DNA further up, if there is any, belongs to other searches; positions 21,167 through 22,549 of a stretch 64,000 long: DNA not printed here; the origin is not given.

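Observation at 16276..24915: Cluster of three short VanA/TsaM-type Rieske oxygenase alpha subunits with two MFS transporters and a TonB-dependent receptor, but no reductase or ferredoxin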

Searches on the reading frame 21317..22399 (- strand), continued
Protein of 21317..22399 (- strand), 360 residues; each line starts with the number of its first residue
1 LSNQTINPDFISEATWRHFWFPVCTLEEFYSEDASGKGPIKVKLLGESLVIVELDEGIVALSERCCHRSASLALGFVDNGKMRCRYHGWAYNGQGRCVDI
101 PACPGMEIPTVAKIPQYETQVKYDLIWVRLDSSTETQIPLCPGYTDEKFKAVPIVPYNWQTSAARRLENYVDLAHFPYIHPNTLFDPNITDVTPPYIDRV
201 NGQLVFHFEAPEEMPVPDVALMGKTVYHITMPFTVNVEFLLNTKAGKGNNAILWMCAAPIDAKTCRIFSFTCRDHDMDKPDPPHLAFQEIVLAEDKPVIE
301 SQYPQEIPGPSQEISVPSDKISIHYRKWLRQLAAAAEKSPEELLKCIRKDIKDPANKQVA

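Call 43: search_protein_families(library=pfam, proteins=[L004:7-2352:+, L004:2349-3482:+, L004:3516-4733:+, L004:8075-8905:-, L004:8962-9762:-, L004:13553-14803:+, L004:14888-15925:+, L004:15965-17209:+, L004:17244-18044:+, L004:18047-19363:+])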
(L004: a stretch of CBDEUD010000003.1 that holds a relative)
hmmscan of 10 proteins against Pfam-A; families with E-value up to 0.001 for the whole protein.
L004:7-2352:+ (781 aa): 3 families
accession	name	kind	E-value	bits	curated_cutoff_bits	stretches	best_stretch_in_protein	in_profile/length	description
PF20256.3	MoCoBD_2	-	1.3e-95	320.6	27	1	410-694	2-283/283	Molybdopterin cofactor-binding domain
PF02738.23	MoCoBD_1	-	8.1e-80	267.9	27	1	151-383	12-244/244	Molybdopterin cofactor-binding domain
PF01315.27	Ald_Xan_dh_C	-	1.3e-29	103.2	31.3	1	24-131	1-110/110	Aldehyde oxidase and xanthine dehydrogenase, a/b hammerhead domain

L004:2349-3482:+ (377 aa): 2 families
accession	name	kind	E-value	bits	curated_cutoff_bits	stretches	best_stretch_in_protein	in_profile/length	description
PF13478.12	XdhC_C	-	4e-34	118.3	29.7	1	223-366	1-125/125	XdhC Rossmann domain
PF02625.21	XdhC_CoxI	-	9.1e-24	83.6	24.3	1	12-69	2-60/68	XdhC and CoxI family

L004:3516-4733:+ (405 aa): 1 family
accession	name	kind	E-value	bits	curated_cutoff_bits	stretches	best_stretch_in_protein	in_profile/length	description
PF06181.16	Urate_ox_N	-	1.5e-130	435.4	26.9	1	4-297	1-294/295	Urate oxidase N-terminal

L004:8075-8905:- (276 aa): 2 families
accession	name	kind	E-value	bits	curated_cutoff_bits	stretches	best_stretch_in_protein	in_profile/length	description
PF12833.13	HTH_18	-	1.4e-18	67.4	33.6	1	179-257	1-79/80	Helix-turn-helix domain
PF00165.29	HTH_AraC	-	2e-11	44.1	26.6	1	166-206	1-41/42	Bacterial regulatory helix-turn-helix proteins, AraC family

L004:8962-9762:- (266 aa): 2 families
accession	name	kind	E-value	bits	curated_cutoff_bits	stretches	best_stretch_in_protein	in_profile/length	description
PF12833.13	HTH_18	-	1.6e-17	64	33.6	1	181-258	3-80/80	Helix-turn-helix domain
PF00165.29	HTH_AraC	-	1.3e-16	60.7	26.6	2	166-206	1-41/42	Bacterial regulatory helix-turn-helix proteins, AraC family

L004:13553-14803:+ (416 aa): 1 family
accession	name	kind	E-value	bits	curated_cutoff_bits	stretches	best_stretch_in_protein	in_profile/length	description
PF07690.21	MFS_1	-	3.7e-17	62.7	33.4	1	43-351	3-323/347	Major Facilitator Superfamily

L004:14888-15925:+ (345 aa): 1 family
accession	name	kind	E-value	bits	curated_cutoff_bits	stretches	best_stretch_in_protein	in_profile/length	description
PF00962.28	A_deaminase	-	8.7e-74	249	27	1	10-334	1-326/330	Adenosine deaminase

L004:15965-17209:+ (414 aa): 2 families
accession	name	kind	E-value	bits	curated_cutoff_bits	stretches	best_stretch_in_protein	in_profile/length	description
PF01571.26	GCV_T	-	1e-59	202.3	25.6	1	46-256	25-243/255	Aminomethyltransferase folate-binding domain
PF08669.17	GCV_T_C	-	2.4e-11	43.8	25.9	1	345-409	20-80/80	Glycine cleavage T-protein C-terminal barrel domain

L004:17244-18044:+ (266 aa): 2 families
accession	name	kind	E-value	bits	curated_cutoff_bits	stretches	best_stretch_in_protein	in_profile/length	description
PF01979.26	Amidohydro_1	-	5.5e-17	62.5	25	1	27-215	157-344/345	Amidohydrolase family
PF07969.17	Amidohydro_3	-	1.5e-08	35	29.7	1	90-181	351-448/472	Amidohydrolase family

L004:18047-19363:+ (438 aa): 10 families
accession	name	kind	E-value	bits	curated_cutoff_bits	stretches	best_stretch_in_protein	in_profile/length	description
PF01593.30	Amino_oxidase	-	1.3e-31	110.8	19.8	1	13-435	1-443/443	Flavin containing amine oxidoreductase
PF13450.12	NAD_binding_8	-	2.9e-15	56.7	21.9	1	8-73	1-68/68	NAD(P)-binding Rossmann-like domain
PF01266.30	DAO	-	2.3e-13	50.8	27.9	1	6-89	2-89/353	FAD dependent oxidoreductase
PF07992.20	Pyr_redox_2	-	5.1e-07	29.8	26.1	0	5-42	2-40/291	Pyridine nucleotide-disulphide oxidoreductase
PF13738.12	Pyr_redox_3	-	1.9e-06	27.8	30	0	8-36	2-31/305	Pyridine nucleotide-disulphide oxidoreductase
PF12831.13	FAD_oxidored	-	3.5e-06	27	27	1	6-72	2-70/416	FAD dependent oxidoreductase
PF00890.30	FAD_binding_2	-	7.3e-06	25.9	20.4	1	8-49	4-44/414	FAD binding domain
PF03486.20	HI0933_like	-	9e-06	25.7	50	0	5-50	2-47/244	HI0933-like protein Rossmann domain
PF00070.33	Pyr_redox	-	4.1e-05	24.4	22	0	6-36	2-32/82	Pyridine nucleotide-disulphide oxidoreductase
PF01494.25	FAD_binding_3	-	0.0002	21.1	22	0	6-38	4-36/349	FAD binding domain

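Call 59: search_protein_families(library=pfam, proteins=[L003:7976-8716:+, L003:8701-9957:+, L003:3799-5280:-, L003:1425-3635:-, L081:7629-8660:+, L004:4783-5139:+, L004:5143-5505:+, L004:5575-6210:-, L004:6242-6856:+], max_evalue=0.01)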
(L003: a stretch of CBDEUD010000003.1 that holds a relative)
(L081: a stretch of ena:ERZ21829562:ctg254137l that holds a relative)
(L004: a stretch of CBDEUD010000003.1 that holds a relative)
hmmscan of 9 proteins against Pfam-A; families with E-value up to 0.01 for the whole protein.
L003:7976-8716:+ (246 aa): 2 families
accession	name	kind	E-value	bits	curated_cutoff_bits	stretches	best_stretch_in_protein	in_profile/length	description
PF00034.26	Cytochrom_C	-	6.5e-10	40.6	21.3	1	125-211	4-89/90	Cytochrome c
PF13442.11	Cytochrome_CBB3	-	1e-08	35.8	27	1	122-208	3-68/68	Cytochrome C oxidase, cbb3-type, subunit III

L003:8701-9957:+ (418 aa): 2 families
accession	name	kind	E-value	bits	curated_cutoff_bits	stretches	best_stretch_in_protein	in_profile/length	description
PF00174.25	Oxidored_molyb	-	6.9e-49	166.1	24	1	104-264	1-164/169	Oxidoreductase molybdopterin binding domain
PF03404.22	Mo-co_dimer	-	2e-16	60.7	22.7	1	287-395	4-131/138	Mo-co oxidoreductase dimerisation domain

L003:3799-5280:- (493 aa): 1 family
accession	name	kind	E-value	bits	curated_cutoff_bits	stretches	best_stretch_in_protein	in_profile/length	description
PF01235.23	Na_Ala_symp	-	8.6e-116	387.9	24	1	90-491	5-381/392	Sodium:alanine symporter family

L003:1425-3635:- (736 aa): 1 family
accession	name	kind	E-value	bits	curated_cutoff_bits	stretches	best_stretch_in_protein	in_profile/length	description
PF00141.28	peroxidase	-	1.3e-71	241.6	27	2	86-396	10-237/237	Peroxidase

L081:7629-8660:+ (343 aa): 0 families

L004:4783-5139:+ (118 aa): 1 family
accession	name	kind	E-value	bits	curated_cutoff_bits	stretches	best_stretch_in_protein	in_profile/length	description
PF05973.20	Gp49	-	4e-24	84.9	23.9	1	18-107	1-90/90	Phage derived protein Gp49-like (DUF891)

L004:5143-5505:+ (120 aa): 6 families
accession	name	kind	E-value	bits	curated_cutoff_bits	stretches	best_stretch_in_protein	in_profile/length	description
PF13744.12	HTH_37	-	5.2e-19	68.3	27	1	13-85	2-75/80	Helix-turn-helix domain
PF01381.28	HTH_3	-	4.3e-05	23.9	23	1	41-80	9-47/55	Helix-turn-helix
PF13412.12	HTH_24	-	8.5e-05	22.5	21.9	1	30-63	6-39/48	Winged helix-turn-helix DNA-binding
PF12802.13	MarR_2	-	0.00031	21.3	27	1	31-63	9-42/61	MarR family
PF04545.22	Sigma70_r4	-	0.00035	20.5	24.1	1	32-62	12-41/50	Sigma-70, region 4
PF14069.11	SpoVIF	-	0.0049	16.9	27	0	56-77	38-59/72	Stage VI sporulation protein F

L004:5575-6210:- (211 aa): 2 families
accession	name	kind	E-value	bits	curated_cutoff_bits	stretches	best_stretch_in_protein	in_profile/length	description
PF00156.33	Pribosyltran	-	1.7e-09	37.6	26.3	1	41-185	17-152/158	Phosphoribosyl transferase domain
PF11202.14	StiP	-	0.00084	19.1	28.7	1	40-124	71-148/245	Tellurite-like stress resistance cysteine protease StiP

L004:6242-6856:+ (204 aa): 2 families
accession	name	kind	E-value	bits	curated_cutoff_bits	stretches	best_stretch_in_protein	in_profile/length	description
PF00156.33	Pribosyltran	-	1.8e-11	44.1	26.3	1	18-159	17-144/158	Phosphoribosyl transferase domain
PF15609.12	PRTase_2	-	0.003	17.6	28.8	1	29-128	52-149/188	Phosphoribosyl transferase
